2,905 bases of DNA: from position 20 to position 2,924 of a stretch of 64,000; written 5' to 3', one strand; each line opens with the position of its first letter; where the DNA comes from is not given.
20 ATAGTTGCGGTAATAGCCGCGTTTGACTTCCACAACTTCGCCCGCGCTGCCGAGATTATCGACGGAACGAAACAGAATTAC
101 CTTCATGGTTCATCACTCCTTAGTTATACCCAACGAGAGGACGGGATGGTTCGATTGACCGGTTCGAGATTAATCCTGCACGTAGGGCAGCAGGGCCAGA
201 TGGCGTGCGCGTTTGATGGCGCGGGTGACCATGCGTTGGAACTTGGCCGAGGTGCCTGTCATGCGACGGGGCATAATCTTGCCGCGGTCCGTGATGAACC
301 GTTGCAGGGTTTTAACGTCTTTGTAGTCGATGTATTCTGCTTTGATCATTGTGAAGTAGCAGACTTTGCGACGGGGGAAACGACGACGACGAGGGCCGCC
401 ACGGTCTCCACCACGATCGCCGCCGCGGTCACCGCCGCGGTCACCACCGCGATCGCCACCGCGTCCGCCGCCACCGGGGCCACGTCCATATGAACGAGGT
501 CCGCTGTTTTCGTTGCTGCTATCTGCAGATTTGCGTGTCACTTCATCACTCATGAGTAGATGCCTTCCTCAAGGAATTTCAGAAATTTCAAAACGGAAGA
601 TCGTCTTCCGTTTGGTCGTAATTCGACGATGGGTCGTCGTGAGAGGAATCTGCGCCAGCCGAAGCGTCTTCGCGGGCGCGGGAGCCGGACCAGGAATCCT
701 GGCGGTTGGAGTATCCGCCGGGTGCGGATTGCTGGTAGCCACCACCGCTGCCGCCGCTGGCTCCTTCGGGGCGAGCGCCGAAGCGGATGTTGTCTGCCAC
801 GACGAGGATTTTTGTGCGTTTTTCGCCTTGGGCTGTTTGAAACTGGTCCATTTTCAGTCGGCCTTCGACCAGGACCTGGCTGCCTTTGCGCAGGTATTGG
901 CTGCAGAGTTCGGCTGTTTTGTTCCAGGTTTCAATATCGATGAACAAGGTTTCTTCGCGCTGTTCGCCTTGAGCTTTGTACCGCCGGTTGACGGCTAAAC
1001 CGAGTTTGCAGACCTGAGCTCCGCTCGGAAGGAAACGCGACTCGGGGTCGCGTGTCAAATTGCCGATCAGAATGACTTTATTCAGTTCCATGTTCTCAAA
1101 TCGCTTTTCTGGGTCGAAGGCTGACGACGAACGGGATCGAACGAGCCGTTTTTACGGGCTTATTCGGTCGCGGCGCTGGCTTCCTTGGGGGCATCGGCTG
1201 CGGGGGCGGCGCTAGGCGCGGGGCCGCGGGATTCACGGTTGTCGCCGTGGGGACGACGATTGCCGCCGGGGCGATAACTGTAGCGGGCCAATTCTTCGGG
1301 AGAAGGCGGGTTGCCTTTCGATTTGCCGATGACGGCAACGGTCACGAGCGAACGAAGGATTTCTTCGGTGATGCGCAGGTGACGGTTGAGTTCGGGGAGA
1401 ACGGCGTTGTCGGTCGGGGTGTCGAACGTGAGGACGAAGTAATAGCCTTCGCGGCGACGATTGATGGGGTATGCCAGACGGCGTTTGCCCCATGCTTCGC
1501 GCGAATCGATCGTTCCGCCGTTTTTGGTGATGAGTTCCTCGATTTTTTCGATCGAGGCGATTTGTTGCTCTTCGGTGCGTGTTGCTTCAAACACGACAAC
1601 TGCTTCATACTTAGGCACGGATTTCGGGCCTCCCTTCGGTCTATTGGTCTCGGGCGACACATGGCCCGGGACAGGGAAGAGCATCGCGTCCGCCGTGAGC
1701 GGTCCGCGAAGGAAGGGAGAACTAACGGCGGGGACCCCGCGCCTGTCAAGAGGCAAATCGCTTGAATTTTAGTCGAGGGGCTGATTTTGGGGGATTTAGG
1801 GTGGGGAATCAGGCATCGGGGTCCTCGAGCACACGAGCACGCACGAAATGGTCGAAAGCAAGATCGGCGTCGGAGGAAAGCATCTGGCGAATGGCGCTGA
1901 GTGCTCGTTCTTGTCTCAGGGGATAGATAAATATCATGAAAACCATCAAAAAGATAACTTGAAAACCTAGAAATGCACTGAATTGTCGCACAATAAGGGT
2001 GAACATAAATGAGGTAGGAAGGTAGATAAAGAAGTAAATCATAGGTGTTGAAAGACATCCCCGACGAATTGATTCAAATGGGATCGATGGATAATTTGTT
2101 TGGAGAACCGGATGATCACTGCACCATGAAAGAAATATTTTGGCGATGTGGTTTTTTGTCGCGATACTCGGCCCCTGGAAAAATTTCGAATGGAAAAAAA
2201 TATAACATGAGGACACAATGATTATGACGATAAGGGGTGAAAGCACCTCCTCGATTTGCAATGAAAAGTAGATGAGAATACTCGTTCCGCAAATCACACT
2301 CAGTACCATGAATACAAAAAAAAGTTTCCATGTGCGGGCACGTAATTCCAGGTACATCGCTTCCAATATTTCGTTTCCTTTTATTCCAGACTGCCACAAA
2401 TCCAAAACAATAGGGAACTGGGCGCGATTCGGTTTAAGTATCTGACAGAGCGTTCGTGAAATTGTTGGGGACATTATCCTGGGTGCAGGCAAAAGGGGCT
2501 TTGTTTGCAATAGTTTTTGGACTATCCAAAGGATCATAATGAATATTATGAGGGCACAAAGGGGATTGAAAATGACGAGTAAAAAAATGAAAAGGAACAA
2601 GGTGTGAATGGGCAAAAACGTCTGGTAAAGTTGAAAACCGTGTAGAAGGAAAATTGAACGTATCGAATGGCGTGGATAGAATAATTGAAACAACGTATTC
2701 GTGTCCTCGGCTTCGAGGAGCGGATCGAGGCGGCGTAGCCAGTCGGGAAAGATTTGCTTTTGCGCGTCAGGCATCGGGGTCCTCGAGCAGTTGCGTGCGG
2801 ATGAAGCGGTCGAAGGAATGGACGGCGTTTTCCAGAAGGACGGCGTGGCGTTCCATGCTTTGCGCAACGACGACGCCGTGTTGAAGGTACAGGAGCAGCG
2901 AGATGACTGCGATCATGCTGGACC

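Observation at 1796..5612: Four tandem, translationally coupled paralogous membrane-protein genes directly upstream of (and co-oriented with) the rpsF-ssb-rpsR-rplI operon, plus a six-codon fifth start relic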

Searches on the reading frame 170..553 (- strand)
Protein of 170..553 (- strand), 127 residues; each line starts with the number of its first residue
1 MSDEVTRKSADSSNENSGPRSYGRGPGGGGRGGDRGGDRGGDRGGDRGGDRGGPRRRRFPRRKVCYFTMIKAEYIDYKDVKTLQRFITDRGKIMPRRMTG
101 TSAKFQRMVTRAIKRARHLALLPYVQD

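Call 7: search_protein_families(library=ncbifam, proteins=[window:170-553:-], max_evalue=0.01)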
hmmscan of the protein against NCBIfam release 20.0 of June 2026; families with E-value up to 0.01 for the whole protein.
window:170-553:- (127 aa): 1 family
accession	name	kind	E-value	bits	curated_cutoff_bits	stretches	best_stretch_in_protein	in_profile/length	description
TIGR00165.1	S18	equivalog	4.9e-32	110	38.75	1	59-127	2-70/70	30S ribosomal protein S18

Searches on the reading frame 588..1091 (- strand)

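Call 7: search_protein_families(library=ncbifam, proteins=[window:588-1091:-], max_evalue=0.01)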
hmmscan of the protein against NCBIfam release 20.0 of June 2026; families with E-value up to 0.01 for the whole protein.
window:588-1091:- (167 aa): 20 families
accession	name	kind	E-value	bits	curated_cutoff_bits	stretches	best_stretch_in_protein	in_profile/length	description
TIGR00621.2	ssb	subfamily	1.5e-42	145.7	53.95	1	2-167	3-165/165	single-stranded DNA-binding protein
NF006297.0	PRK08486.1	equivalog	7.6e-38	130.5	212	1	4-129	3-127/182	single-stranded DNA-binding protein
NF005406.0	PRK06958.1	subfamily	1.4e-32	113.6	252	1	3-167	4-182/182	single-stranded DNA-binding protein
NF004357.0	PRK05733.1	subfamily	6.1e-28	98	241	1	3-167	5-172/172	single-stranded DNA-binding protein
NF006533.0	PRK09010.1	subfamily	4.5e-26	91.9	260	1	3-167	6-177/177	single-stranded DNA-binding protein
NF006445.0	PRK08763.1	subfamily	6.7e-25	88.2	246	1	3-167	5-164/164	single-stranded DNA-binding protein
NF005241.0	PRK06751.1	equivalog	3.3e-24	85.9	313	1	3-167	2-173/173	single-stranded DNA-binding protein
NF005851.0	PRK07772.1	subfamily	3.7e-24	86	194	1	5-148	6-156/191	single-stranded DNA-binding protein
NF005580.0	PRK07275.1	subfamily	6.4e-23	81.7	254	1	3-167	2-162/162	single-stranded DNA-binding protein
NF005674.0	PRK07459.1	equivalog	2.1e-21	76.1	161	1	1-103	1-99/121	single-stranded DNA-binding protein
NF004972.0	PRK06341.1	equivalog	1.5e-18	67.3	254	1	3-150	5-158/166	single-stranded DNA-binding protein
NF004948.0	PRK06293.1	equivalog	2.8e-18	66.4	156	1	6-167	4-161/161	single-stranded DNA-binding protein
NF010292.0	PRK13732.1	subfamily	7.2e-18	65.1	265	1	3-167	6-175/175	single-stranded DNA-binding protein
NF005579.0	PRK07274.1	equivalog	7.1e-17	61.3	169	1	3-89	2-87/131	single-stranded DNA-binding protein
NF005242.0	PRK06752.1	equivalog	5.9e-16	58.6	189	1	3-110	2-109/112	single-stranded DNA-binding protein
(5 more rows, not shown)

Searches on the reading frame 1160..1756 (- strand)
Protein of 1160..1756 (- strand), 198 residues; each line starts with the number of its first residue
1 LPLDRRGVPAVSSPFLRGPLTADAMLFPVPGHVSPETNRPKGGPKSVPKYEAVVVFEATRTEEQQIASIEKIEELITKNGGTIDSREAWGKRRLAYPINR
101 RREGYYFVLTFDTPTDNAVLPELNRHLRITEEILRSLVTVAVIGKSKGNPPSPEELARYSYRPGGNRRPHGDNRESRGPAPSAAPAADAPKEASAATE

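Call 7: search_protein_families(library=ncbifam, proteins=[window:1160-1756:-], max_evalue=0.01)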
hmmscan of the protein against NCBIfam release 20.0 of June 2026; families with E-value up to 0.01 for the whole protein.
window:1160-1756:- (198 aa): 1 family
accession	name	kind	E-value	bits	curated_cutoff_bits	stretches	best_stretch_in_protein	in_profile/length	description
TIGR00166.1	S6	equivalog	5.3e-23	81.1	42.9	1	49-139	3-91/95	30S ribosomal protein S6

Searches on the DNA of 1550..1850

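Call 80: search_rna_families(source=window, start=1550, end=1850, threshold=evalue, max_evalue=1)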
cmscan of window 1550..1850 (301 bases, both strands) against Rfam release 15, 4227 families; matches with E-value up to 1: 0.
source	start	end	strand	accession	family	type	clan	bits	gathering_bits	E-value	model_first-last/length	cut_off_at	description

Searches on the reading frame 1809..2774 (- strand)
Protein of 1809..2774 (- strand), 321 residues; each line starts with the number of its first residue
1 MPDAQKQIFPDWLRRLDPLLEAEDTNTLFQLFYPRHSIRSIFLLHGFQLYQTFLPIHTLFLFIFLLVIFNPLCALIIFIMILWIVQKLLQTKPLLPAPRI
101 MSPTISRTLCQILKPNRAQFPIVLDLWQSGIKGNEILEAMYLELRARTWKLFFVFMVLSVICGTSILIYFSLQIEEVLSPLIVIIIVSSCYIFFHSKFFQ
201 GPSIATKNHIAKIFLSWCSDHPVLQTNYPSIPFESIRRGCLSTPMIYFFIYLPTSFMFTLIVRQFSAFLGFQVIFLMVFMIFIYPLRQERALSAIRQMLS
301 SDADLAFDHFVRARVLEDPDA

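Call 4: search_protein_families(library=pfam, proteins=[window:1809-2774:-], max_evalue=10)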
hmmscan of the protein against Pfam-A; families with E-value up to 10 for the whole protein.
window:1809-2774:- (321 aa): 0 families

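Call 7: search_protein_families(library=ncbifam, proteins=[window:1809-2774:-], max_evalue=0.01)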
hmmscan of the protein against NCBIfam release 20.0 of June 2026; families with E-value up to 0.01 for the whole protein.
window:1809-2774:- (321 aa): 0 families

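Call 64: search_protein_families(library=padloc, proteins=[window:1809-2774:-], max_evalue=0.1)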
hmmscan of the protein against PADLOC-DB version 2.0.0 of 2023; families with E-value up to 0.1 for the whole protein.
window:1809-2774:- (321 aa): 0 families

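Call 65: search_protein_families(library=phrogs, proteins=[window:1809-2774:-], max_evalue=0.1)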
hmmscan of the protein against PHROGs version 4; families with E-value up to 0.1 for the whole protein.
window:1809-2774:- (321 aa): 0 families
